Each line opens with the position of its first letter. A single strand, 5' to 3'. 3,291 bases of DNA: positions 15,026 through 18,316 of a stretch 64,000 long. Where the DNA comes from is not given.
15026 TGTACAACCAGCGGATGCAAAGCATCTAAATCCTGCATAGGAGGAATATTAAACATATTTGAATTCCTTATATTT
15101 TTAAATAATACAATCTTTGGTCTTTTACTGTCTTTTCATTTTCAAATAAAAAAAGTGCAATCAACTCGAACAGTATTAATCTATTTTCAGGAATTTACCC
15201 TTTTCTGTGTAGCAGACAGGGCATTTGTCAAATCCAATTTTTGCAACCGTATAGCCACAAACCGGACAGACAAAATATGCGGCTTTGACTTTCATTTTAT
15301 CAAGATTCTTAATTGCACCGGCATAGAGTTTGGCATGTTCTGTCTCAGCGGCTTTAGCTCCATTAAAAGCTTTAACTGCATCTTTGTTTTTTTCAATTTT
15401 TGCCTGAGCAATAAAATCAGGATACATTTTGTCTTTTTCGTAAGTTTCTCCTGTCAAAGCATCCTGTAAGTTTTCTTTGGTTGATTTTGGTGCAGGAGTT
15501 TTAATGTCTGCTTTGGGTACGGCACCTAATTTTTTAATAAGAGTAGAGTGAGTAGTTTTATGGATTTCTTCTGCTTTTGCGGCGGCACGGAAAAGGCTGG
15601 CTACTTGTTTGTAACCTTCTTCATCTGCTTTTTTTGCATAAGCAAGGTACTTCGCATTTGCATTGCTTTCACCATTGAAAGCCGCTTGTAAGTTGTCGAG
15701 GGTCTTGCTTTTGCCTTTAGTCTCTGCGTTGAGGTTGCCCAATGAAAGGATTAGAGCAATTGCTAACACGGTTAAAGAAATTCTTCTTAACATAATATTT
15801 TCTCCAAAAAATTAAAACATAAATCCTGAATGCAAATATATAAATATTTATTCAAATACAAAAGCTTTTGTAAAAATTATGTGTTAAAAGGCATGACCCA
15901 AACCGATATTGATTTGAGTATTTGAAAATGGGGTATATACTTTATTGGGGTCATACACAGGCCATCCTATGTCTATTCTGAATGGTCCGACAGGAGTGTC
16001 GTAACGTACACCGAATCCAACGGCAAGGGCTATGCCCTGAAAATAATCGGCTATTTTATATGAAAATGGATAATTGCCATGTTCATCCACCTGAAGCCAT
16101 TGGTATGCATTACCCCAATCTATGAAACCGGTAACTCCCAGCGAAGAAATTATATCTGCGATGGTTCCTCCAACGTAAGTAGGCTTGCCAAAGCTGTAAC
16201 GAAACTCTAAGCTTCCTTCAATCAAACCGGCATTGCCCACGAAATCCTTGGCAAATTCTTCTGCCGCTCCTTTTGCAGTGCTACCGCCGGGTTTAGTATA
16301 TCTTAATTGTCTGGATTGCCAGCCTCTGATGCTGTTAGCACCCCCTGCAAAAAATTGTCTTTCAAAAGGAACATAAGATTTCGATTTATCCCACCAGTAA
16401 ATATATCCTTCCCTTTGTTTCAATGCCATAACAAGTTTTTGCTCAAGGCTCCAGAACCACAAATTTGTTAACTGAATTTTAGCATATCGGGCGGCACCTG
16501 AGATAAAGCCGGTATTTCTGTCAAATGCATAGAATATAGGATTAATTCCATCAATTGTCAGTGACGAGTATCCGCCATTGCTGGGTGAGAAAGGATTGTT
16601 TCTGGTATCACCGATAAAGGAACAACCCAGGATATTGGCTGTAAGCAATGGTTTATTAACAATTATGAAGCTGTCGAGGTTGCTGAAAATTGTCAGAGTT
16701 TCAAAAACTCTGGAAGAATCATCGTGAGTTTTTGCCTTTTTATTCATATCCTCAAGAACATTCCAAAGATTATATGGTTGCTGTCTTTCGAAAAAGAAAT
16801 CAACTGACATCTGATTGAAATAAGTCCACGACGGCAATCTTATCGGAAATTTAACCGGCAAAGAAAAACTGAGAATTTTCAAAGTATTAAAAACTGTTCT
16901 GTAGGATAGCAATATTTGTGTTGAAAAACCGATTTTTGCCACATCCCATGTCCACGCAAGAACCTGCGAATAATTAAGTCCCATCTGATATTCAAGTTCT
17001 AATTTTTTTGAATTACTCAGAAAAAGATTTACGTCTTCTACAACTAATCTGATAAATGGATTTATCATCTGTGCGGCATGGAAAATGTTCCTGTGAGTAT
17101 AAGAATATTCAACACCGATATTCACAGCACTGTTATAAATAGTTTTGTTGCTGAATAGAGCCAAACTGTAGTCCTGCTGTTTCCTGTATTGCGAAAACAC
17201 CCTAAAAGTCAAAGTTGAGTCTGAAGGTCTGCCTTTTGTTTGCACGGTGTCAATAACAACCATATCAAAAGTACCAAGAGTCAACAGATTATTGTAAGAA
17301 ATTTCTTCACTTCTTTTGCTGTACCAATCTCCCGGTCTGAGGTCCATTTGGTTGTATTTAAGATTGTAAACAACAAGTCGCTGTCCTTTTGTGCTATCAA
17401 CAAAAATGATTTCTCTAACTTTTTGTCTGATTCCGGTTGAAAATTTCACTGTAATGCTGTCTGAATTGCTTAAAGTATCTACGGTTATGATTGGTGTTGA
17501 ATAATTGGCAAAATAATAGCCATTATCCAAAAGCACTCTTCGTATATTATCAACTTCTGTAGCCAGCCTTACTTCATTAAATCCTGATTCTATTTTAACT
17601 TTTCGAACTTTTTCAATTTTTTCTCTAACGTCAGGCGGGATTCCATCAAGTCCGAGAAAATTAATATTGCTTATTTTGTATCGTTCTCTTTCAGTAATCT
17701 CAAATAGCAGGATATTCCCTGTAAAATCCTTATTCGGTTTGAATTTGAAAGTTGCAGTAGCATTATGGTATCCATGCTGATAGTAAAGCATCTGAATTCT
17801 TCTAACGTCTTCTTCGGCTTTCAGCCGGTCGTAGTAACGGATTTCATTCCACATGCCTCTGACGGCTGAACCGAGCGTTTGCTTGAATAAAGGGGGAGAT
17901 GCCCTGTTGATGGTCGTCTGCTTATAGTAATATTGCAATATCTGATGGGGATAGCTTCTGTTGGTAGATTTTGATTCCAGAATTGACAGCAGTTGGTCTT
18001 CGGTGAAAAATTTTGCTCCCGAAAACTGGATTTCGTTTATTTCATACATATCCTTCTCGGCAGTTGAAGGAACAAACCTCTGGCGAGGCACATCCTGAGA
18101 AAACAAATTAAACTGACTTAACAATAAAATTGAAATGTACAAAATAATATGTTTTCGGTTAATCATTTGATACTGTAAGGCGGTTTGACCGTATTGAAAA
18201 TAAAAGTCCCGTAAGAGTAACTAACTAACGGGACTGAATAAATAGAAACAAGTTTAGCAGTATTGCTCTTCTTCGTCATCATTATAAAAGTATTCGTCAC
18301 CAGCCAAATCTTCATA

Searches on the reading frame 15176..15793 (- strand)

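Call 20: search_protein_families(library=pfam, proteins=[window:15176-15793:-], max_evalue=0.001)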
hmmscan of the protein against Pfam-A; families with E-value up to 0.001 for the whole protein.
window:15176-15793:- (205 aa): 3 families
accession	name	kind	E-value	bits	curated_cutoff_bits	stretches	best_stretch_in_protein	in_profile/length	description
PF02915.23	Rubrerythrin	-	3.7e-23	82.8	22.8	1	33-159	1-135/137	Rubrerythrin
PF00210.30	Ferritin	-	1.7e-07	31.7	24.5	1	33-167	2-142/142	Ferritin-like domain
PF21349.2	RUBY_RBDX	-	4.7e-05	23.2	26.5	1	174-201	1-29/30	Rubrerythrin, rubredoxin-like domain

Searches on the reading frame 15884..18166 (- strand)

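Call 20: search_protein_families(library=pfam, proteins=[window:15884-18166:-], max_evalue=0.001)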
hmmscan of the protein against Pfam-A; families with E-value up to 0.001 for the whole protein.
window:15884-18166:- (760 aa): 2 families
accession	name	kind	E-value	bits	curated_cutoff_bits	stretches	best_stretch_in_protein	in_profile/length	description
PF01103.29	Omp85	-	9.6e-23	81.6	24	1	512-760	116-325/325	Omp85 superfamily domain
PF07244.20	POTRA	-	9.8e-16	58.7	21.3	1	41-159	1-78/79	Surface antigen variable number repeat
